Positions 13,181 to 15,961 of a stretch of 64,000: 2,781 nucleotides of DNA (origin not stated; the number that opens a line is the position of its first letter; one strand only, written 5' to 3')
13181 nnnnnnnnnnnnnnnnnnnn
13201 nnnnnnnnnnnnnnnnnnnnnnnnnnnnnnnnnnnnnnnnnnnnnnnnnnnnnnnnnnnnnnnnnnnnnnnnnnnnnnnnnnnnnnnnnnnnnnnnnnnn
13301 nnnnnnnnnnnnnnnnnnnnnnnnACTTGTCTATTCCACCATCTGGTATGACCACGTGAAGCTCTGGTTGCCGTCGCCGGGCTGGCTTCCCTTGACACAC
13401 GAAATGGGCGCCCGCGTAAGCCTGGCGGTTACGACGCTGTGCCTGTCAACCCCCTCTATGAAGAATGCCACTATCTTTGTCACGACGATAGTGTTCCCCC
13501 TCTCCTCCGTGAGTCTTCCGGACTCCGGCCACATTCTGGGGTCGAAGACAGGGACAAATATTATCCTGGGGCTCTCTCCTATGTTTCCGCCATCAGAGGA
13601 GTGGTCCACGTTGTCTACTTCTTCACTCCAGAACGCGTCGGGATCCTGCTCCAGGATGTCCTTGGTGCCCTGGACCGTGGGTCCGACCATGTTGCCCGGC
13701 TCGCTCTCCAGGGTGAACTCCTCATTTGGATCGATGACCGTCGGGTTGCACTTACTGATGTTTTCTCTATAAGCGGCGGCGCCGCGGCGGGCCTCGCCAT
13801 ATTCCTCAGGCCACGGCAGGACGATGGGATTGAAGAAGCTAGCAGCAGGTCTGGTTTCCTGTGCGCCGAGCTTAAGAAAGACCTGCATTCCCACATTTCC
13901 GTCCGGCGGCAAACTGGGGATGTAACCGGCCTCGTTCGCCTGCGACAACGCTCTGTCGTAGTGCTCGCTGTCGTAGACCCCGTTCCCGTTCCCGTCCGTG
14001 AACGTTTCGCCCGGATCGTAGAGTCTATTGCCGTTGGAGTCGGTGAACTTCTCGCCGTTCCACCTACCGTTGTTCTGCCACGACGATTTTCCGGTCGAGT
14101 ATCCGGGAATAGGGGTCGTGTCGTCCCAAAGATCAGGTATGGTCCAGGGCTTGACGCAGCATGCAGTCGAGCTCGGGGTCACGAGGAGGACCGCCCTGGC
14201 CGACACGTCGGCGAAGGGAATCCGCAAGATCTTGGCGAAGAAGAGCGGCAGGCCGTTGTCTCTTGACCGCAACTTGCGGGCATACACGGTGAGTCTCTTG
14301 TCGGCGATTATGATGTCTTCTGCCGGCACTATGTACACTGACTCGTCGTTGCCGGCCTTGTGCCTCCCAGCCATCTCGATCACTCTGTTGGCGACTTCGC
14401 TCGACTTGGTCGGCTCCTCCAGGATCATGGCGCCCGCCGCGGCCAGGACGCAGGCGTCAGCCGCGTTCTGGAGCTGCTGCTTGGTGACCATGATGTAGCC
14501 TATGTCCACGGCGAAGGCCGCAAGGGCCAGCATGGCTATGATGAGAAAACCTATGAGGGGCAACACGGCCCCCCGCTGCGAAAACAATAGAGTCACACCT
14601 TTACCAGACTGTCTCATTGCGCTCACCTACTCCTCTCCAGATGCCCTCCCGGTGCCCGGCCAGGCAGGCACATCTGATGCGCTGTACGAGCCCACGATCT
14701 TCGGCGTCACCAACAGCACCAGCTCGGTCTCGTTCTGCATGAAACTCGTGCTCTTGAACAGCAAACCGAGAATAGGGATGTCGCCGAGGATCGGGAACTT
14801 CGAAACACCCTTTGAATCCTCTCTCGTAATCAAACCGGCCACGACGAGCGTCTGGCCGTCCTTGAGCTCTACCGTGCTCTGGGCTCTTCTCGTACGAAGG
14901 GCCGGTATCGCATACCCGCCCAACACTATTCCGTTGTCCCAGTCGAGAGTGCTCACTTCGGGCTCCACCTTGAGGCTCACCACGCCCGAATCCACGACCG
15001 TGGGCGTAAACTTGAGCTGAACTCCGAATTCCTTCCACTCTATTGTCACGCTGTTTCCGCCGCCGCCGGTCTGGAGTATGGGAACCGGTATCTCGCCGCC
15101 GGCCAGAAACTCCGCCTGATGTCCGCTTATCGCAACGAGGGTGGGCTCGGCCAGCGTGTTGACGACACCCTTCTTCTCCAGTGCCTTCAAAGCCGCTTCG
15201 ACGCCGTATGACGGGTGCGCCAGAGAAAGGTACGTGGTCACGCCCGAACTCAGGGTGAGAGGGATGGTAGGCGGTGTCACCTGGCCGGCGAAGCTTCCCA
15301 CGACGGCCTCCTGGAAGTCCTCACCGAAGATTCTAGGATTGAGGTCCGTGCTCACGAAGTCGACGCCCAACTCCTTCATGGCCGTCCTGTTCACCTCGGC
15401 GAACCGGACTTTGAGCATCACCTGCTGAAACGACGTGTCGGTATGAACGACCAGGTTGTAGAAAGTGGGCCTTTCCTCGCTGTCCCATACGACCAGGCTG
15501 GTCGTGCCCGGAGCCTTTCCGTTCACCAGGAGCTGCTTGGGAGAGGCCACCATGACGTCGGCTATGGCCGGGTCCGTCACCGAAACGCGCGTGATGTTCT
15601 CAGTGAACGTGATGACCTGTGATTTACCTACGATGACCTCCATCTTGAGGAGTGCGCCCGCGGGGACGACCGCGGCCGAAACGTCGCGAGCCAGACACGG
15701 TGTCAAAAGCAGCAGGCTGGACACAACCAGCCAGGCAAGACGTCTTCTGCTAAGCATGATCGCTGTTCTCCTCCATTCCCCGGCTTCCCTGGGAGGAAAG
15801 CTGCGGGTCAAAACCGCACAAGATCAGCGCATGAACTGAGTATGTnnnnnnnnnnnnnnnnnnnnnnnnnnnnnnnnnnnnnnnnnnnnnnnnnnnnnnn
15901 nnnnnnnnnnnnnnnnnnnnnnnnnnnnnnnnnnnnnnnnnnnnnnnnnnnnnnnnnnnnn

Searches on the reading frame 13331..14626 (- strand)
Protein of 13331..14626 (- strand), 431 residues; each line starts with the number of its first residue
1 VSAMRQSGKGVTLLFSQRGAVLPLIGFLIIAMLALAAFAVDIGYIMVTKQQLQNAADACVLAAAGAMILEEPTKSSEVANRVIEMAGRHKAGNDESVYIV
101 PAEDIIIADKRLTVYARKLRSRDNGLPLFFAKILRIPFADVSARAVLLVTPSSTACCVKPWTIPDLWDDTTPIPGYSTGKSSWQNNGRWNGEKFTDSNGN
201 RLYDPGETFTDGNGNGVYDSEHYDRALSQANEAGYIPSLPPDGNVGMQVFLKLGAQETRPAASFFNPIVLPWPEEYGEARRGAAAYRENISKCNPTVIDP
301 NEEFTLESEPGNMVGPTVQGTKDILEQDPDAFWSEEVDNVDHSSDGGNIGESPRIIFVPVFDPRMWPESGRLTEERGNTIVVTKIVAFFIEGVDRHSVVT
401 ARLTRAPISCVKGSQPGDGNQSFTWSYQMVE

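Call 4: search_protein_families(library=pfam, proteins=[window:13331-14626:-], max_evalue=0.1)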
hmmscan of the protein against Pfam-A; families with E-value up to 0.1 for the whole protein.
window:13331-14626:- (431 aa): 2 families
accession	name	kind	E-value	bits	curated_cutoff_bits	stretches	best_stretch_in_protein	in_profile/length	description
PF13400.11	Tad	-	7.1e-11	42.7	22.3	1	19-65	1-46/47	Putative Flp pilus-assembly TadE/G-like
PF07811.17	TadE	-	0.0057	17.2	22.9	1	29-58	11-40/43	TadE-like protein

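Call 5: search_protein_families(library=ncbifam, proteins=[window:13331-14626:-], max_evalue=0.1)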
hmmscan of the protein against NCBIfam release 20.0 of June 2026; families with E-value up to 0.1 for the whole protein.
window:13331-14626:- (431 aa): 1 family
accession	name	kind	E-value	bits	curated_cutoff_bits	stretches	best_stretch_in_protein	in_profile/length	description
TIGR03816.1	tadE_like_DECH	hypoth_equivalog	0.00014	22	50.95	1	28-86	12-69/109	Rv3654c family TadE-like protein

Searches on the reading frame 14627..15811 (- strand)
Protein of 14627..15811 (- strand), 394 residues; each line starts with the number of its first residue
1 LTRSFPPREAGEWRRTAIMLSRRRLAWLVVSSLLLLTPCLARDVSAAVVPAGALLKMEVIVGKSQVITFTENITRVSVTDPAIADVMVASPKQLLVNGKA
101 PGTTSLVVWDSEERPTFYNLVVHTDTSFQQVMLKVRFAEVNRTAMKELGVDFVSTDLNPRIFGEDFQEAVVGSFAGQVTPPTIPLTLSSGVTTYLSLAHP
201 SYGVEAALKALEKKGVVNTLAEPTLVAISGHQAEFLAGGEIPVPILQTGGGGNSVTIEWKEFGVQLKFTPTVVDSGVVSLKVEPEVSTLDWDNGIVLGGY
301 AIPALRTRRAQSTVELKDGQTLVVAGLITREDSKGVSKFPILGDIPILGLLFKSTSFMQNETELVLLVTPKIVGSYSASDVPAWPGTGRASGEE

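Call 4: search_protein_families(library=pfam, proteins=[window:14627-15811:-], max_evalue=0.1)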
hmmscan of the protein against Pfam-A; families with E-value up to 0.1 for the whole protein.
window:14627-15811:- (394 aa): 2 families
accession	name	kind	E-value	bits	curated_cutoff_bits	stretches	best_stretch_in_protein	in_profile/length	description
PF00263.26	Secretin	-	3.3e-47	160.7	27.5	1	210-373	1-168/169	Bacterial type II and III secretion system protein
PF13629.12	T2SS-T3SS_pil_N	-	8.8e-22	77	23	1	56-122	4-71/72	Pilus formation protein N terminal region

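Call 5: search_protein_families(library=ncbifam, proteins=[window:14627-15811:-], max_evalue=0.1)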
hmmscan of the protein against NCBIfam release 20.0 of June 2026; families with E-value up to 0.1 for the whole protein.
window:14627-15811:- (394 aa): 9 families
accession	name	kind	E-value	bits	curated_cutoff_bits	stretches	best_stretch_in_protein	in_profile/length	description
TIGR02517.1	type_II_gspD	equivalog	3.7e-43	147.9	351.35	1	100-375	306-592/600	type II secretion system secretin GspD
TIGR02515.1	IV_pilus_PilQ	subfamily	1.7e-39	136.1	284.35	1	103-373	143-427/428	type IV pilus secretin PilQ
TIGR02519.1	pilus_MshL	equivalog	1.3e-30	106.5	250.2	1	128-373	34-290/290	pilus (MSHA type) biogenesis protein MshL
NF010083.0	PRK13568.1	equivalog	1.9e-23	82.9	554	1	104-373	161-417/419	DNA uptake porin HofQ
TIGR02516.1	type_III_yscC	equivalog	1.9e-23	82.8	238.45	1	100-374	204-462/463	type III secretion system outer membrane ring subunit SctC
NF007851.2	PRK10560.1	exception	3.2e-22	78.9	598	1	106-374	155-410/412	DNA uptake porin HofQ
NF042912.1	Amuc_1098_fam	equivalog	4e-18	64.8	750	1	302-373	725-796/805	Amuc_1098 family type IV pilus outer membrane protein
NF011873.0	PRK15346.1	equivalog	9.7e-11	41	524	1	302-358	423-479/499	EscC/YscC/HrcC family type III secretion system outer membrane ring protein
TIGR02520.1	pilus_B_mal_scr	equivalog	0.00012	20.7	287.65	1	129-370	273-511/513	PilN family type IVB pilus formation outer membrane protein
